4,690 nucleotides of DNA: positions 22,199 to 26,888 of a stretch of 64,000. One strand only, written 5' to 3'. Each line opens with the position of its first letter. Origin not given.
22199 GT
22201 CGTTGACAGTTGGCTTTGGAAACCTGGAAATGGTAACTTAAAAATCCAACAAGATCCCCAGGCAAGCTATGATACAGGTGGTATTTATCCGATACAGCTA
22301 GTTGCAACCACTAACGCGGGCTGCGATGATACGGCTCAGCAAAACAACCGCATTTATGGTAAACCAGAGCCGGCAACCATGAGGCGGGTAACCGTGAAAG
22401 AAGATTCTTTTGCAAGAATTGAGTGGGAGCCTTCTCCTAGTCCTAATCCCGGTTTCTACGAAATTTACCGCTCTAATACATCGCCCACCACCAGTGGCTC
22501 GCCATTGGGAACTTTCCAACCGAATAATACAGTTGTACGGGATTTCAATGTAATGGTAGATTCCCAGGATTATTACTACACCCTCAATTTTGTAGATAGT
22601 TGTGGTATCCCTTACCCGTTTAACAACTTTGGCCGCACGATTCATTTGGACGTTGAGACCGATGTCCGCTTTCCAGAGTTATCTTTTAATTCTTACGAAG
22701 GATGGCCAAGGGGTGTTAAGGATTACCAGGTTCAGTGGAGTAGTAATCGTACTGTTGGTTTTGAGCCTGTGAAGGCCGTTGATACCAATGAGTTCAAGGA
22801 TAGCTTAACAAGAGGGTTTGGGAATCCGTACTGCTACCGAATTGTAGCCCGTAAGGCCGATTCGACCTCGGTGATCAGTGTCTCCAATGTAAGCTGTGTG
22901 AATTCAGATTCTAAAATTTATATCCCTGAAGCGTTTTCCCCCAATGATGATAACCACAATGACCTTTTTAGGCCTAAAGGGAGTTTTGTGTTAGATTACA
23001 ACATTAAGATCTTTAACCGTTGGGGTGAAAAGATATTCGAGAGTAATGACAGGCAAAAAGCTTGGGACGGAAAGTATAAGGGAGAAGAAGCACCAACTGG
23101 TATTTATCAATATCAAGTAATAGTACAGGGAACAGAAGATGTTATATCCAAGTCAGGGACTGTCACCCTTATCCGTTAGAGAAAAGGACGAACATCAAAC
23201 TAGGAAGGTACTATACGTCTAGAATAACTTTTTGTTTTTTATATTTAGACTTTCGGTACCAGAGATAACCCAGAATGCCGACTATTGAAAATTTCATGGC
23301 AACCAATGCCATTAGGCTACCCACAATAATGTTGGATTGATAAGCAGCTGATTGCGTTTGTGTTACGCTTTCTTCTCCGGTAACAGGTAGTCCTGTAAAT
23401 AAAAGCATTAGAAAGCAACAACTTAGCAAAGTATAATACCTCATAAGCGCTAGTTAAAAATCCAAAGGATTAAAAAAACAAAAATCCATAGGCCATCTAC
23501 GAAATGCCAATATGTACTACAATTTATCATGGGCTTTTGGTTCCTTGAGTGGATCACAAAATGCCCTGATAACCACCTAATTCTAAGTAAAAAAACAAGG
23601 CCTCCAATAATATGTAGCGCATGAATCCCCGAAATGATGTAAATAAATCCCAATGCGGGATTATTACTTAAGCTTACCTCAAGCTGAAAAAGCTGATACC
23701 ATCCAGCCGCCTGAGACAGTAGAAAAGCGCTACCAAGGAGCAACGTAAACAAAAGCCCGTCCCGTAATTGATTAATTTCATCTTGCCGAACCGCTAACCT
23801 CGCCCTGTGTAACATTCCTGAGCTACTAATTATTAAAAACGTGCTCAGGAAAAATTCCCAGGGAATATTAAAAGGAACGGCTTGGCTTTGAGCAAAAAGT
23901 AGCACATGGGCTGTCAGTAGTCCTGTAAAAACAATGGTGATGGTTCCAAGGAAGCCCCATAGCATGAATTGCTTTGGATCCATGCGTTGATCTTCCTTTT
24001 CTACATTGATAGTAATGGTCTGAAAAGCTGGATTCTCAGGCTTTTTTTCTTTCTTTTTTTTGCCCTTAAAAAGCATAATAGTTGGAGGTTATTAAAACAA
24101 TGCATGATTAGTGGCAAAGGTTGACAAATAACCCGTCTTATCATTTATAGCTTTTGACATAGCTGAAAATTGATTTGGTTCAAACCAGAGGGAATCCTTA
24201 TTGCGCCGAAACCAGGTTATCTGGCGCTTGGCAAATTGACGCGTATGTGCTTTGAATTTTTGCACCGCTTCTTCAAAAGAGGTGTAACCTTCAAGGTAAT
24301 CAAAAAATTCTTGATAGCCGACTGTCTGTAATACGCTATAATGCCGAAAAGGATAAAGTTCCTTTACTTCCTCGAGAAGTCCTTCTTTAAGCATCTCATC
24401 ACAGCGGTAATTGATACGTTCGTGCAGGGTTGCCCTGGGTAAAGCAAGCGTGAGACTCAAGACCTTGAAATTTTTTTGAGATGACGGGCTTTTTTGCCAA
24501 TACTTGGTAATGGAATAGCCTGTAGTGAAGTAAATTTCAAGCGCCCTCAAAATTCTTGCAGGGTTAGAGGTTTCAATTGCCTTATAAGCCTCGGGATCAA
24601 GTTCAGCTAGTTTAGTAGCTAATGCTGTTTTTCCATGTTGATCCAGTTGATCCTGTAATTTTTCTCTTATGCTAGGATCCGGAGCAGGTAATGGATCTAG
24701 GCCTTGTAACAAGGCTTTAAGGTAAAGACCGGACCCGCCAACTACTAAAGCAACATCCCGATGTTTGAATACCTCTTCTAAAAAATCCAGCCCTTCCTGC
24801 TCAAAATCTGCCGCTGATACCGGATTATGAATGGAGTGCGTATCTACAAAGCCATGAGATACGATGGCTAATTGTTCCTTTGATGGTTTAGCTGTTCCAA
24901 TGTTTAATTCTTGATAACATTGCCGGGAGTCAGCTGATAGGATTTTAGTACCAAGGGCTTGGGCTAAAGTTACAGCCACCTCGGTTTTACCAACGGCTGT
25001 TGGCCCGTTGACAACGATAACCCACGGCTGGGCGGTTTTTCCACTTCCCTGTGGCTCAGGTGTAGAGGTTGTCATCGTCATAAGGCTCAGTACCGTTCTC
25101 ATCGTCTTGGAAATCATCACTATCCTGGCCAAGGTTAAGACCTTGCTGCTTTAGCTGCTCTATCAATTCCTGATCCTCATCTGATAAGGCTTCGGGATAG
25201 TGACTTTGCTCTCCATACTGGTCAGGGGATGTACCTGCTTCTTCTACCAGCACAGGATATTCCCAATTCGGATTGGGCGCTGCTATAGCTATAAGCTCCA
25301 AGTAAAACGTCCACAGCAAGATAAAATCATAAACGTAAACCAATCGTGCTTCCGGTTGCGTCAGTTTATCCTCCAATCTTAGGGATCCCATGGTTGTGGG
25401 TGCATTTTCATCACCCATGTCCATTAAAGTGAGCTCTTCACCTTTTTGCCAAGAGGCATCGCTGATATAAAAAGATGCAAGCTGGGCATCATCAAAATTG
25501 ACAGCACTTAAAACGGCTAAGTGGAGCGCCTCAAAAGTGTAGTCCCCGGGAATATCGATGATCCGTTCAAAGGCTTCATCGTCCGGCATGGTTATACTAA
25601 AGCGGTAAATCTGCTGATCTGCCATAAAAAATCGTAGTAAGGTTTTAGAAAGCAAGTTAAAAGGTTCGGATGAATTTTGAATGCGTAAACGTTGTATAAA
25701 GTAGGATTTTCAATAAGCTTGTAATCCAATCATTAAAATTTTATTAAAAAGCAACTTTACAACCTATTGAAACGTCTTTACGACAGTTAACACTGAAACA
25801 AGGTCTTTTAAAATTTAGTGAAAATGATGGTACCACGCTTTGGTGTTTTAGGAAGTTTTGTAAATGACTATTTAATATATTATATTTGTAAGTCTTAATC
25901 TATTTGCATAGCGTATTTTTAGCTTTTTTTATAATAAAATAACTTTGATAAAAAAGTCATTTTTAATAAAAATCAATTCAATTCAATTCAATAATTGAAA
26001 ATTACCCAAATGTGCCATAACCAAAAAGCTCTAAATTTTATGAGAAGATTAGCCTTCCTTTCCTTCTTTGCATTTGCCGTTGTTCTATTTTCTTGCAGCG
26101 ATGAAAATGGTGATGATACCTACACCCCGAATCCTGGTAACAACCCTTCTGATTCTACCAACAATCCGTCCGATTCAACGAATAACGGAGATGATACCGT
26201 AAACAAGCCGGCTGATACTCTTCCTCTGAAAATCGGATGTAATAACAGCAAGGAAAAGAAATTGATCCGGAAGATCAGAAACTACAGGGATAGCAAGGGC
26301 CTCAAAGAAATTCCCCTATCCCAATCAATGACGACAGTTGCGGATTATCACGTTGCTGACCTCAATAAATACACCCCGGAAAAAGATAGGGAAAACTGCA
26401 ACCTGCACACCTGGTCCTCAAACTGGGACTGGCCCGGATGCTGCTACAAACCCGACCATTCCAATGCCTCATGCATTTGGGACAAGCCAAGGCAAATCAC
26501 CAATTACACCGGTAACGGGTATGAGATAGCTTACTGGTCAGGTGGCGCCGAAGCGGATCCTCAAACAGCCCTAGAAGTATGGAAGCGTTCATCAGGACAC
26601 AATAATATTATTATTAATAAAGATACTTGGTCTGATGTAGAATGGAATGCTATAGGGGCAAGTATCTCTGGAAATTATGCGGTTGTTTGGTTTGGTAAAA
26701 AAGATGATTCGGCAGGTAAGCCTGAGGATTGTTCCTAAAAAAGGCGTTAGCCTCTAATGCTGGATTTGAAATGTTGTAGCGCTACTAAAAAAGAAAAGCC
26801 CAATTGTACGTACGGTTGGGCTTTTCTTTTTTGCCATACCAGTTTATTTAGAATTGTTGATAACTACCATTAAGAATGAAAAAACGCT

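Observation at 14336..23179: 2,971-aa PKD-repeat adhesin with gliding-type C-terminal domain, 22 bp downstream of otsB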

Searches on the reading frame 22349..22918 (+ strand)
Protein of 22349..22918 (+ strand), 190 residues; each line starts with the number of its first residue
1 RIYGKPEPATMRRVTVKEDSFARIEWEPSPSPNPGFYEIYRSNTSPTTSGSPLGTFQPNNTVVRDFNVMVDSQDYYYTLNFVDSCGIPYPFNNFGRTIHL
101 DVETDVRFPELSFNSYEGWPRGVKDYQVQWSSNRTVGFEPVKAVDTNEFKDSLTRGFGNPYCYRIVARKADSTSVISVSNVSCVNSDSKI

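Call 28: search_protein_families(library=pfam, proteins=[window:22349-22918:+], max_evalue=10)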
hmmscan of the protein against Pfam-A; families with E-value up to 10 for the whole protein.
window:22349-22918:+ (190 aa): 1 family
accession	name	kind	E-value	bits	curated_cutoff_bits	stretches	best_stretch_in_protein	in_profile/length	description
PF12293.13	T4BSS_DotH_IcmK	-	0.21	11.1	25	1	66-94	46-74/238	Putative outer membrane core complex of type IVb secretion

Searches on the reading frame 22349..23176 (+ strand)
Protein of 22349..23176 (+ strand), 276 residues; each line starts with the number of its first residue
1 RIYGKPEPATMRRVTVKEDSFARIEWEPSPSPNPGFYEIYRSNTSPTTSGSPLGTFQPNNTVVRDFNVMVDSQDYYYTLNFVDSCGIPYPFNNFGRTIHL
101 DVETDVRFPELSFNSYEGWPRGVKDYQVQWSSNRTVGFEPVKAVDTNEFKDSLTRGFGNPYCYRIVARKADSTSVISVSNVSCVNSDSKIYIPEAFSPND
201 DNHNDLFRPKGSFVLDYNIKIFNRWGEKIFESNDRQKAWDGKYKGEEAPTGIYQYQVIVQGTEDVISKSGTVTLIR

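Call 29: search_solved_structures(query=window:22349-23176:+, max_evalue=1, show_alignments=2)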
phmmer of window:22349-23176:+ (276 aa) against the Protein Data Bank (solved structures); distinct sequences matched with E-value up to 1: 2.
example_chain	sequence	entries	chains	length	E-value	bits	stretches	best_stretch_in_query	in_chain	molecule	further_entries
9flp_A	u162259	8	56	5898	0.002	20.6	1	187-256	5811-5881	The grappling hook protein A in the bacterium Aureispira sp. CCB-QB1 | The grappling hook protein A (GhpA) in the bacterium Aureispira sp. CCB-QB1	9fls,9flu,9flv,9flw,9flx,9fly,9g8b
8glk_D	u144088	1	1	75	0.31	13.4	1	198-257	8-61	Endonuclease I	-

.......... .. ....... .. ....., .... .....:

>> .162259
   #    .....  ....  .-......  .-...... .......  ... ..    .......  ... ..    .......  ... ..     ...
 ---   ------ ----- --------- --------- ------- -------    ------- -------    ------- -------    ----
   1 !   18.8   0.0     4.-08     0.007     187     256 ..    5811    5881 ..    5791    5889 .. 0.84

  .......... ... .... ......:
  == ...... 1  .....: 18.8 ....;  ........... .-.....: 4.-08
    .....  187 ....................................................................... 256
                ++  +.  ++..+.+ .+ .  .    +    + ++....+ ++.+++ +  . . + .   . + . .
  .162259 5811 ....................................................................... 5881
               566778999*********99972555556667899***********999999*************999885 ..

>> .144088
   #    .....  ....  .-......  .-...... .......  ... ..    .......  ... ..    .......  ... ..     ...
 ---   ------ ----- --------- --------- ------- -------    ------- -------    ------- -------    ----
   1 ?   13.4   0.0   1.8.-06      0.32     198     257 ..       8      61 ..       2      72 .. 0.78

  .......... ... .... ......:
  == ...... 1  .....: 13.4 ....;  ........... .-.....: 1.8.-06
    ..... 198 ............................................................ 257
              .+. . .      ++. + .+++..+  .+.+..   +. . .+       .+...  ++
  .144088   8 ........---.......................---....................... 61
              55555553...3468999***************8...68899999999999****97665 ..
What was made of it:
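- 22919..23176 (+): T9SS type B C-terminal sorting domain (aa 2862-2947). Matches the C-terminus of Aureispira GhpA, PDB 9flp, E=0.002 (call 29).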

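Call 48: predict_structure(alignment_id=A2)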
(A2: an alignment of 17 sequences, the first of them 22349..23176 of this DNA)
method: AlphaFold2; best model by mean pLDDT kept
length: 276 residues; sequences in the alignment: 17
mean_pLDDT: 90.1   pTM: 0.79
mean pLDDT of the five models: 90.1, 88.0, 87.8, 86.8, 86.5
residues with pLDDT >= 90: 181; 70-90: 89; 50-70: 5; < 50: 1
segments of 3 or more residues with pLDDT < 50: none
pLDDT, mean of each block of 10 residues (from residue 1): 70 95 93 84 86 92 96 94 82 90 84 95 96 91 95 83 96 94 89 91 88 87 95 90 93 94 89 93
secondary structure, 60 per line:
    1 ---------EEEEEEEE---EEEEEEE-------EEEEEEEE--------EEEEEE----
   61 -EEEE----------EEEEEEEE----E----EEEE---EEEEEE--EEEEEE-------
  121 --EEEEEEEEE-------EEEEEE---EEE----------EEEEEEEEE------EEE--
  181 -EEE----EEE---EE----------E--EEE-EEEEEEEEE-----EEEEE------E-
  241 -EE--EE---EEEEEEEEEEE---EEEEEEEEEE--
elements in order: E10-17 E21-27 E35-42 E51-56 E62-65 E76-83 E93-96 E100-105 E108-113 E123-131 E139-144 E148-150 E161-169 E176-178 E182-184 E189-191 E210-212 E214-222 E228-232 E251-261 E265-274
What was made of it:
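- Checked: That segment models confidently as beta-sandwich domains (pLDDT 90; call 48).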

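Call 51: fold_search(model_id=the predicted structure, library=pdb)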
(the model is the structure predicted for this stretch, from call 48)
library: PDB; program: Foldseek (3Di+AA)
matches with E <= 10: 1576; with E <= 0.001: 330
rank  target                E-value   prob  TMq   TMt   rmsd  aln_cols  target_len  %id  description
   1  5e55_A                8.5e-09  1.00  0.25  0.23  16.9       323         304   13  Crystal structure of mouse CNTN6 FN1-FN3 domains (released 2016-08-31)
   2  7mrq                  8.5e-09  1.00  0.23  0.22  15.1       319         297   12  Chicken CNTN4 FN1-FN3 domains with T751A, V752A, Y781A, E786A mutations (released 2022-01-05)
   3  3l5j_A                9.4e-09  1.00  0.29  0.28  12.3       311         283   11  Crystal structure of FnIII domains of human GP130 (Domains 4-6) (released 2010-05-12)
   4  6xay_B                1.2e-08  1.00  0.32  0.32  11.9       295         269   14  Structure of a fragment of human fibronectin containing the 10th, 11th and 12th type III domains (released 2021-06-09)
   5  6xax_A                1.3e-08  1.00  0.27  0.28  12.7       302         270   16  Structure of a fragment of human fibronectin containing the 11th type III domain, extra domain A, and the 12th type II (released 2021-06-09)
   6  6xay_A                1.3e-08  1.00  0.32  0.32  12.0       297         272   15  Structure of a fragment of human fibronectin containing the 10th, 11th and 12th type III domains (released 2021-06-09)
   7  6xax_B                1.5e-08  1.00  0.28  0.28  12.6       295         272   17  Structure of a fragment of human fibronectin containing the 11th type III domain, extra domain A, and the 12th type II (released 2021-06-09)
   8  4gh7_B                2.1e-08  1.00  0.28  0.28  14.6       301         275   10  Crystal structure of Anticalin N7A in complex with oncofetal fibronectin fragment Fn7B8 (released 2012-12-26)
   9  8v2b_B                2.1e-08  1.00  0.26  0.13  17.0       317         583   13  Cryo-EM structure of mouse type II OSM receptor complex: model for full extracellular assembly (released 2024-11-20)
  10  8qy6_A                2.3e-08  1.00  0.27  0.13  17.3       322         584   14  Structure of interleukin 6 (gp130 P496L mutant). (released 2024-02-21)
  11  2yn5_A                2.4e-08  1.00  0.25  0.24  14.5       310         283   16  Structural insight into the giant calcium-binding adhesin SiiE: implications for the adhesion of Salmonella enterica t (released 2013-04-03)
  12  5e4s                  4.0e-08  1.00  0.25  0.23  15.0       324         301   12  Crystal structure of mouse CNTN4 FN1-FN3 domains (released 2016-08-31)
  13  5e55_B                4.0e-08  1.00  0.25  0.23  16.8       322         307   12  Crystal structure of mouse CNTN6 FN1-FN3 domains (released 2016-08-31)
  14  5e7l                  4.4e-08  1.00  0.22  0.21  15.5       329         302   12  Crystal structure of mouse CNTN2 FN1-FN3 domains (released 2016-08-31)
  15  8peq_B                4.9e-08  1.00  0.29  0.29  15.7       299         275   10  Complex of diubiquitin-derived artificial binding protein (Affilin) variant Af2 with its target oncofetal fibronectin  (released 2024-06-26)
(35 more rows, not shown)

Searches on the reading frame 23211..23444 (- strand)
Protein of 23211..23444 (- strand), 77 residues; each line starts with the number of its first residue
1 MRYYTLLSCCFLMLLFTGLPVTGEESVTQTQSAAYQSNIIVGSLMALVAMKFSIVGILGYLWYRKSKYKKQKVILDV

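Call 75: search_protein_families(library=pfam, proteins=[window:23211-23444:-], max_evalue=1)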
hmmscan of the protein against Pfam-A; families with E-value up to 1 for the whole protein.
window:23211-23444:- (77 aa): 2 families
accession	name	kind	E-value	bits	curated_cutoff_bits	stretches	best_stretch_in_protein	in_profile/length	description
PF04144.18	SCAMP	-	0.018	15.7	27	1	6-65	105-164/172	SCAMP family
PF19589.4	DUF6095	-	0.077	13.7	23.8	1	11-57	18-63/73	Family of unknown function (DUF6095)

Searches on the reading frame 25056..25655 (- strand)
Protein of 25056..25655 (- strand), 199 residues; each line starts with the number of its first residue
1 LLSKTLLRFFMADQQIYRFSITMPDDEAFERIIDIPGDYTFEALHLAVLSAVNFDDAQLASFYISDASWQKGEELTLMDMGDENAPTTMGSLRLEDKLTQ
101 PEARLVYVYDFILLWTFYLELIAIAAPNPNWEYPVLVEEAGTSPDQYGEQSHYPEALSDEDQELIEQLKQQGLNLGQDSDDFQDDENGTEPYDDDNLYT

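Call 75: search_protein_families(library=pfam, proteins=[window:25056-25655:-], max_evalue=1)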
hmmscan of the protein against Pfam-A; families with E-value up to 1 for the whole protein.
window:25056-25655:- (199 aa): 2 families
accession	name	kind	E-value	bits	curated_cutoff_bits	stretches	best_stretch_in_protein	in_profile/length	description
PF07929.16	PRiA4_ORF3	-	1.5e-16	61.1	26.6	1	15-163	1-151/173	Plasmid pRiA4b ORF-3-like protein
PF13936.12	HTH_38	-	0.35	11.1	27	1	156-175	4-23/44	Helix-turn-helix domain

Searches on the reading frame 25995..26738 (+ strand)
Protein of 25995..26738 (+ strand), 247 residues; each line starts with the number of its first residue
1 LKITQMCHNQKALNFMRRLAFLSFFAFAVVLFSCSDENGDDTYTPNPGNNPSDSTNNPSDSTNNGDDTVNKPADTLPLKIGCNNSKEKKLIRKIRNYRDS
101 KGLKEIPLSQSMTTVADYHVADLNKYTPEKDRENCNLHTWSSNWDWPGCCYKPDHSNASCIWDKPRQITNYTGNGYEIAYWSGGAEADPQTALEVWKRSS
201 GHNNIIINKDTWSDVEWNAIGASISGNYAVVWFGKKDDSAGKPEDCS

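Call 12: search_protein_families(library=pfam, proteins=[window:25995-26738:+], max_evalue=0.001)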
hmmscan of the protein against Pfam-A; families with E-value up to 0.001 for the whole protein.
window:25995-26738:+ (247 aa): 0 families

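Call 36: search_protein_families(library=ncbifam, proteins=[window:25995-26738:+], max_evalue=0.01)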
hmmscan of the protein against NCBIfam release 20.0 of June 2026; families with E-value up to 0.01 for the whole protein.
window:25995-26738:+ (247 aa): 0 families

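Call 75: search_protein_families(library=pfam, proteins=[window:25995-26738:+], max_evalue=1)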
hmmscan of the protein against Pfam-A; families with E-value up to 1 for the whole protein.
window:25995-26738:+ (247 aa): 1 family
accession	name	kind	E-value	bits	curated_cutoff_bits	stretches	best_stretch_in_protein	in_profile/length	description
PF00188.32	CAP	-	0.016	16.5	21.1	1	93-211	3-95/117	Cysteine-rich secretory protein family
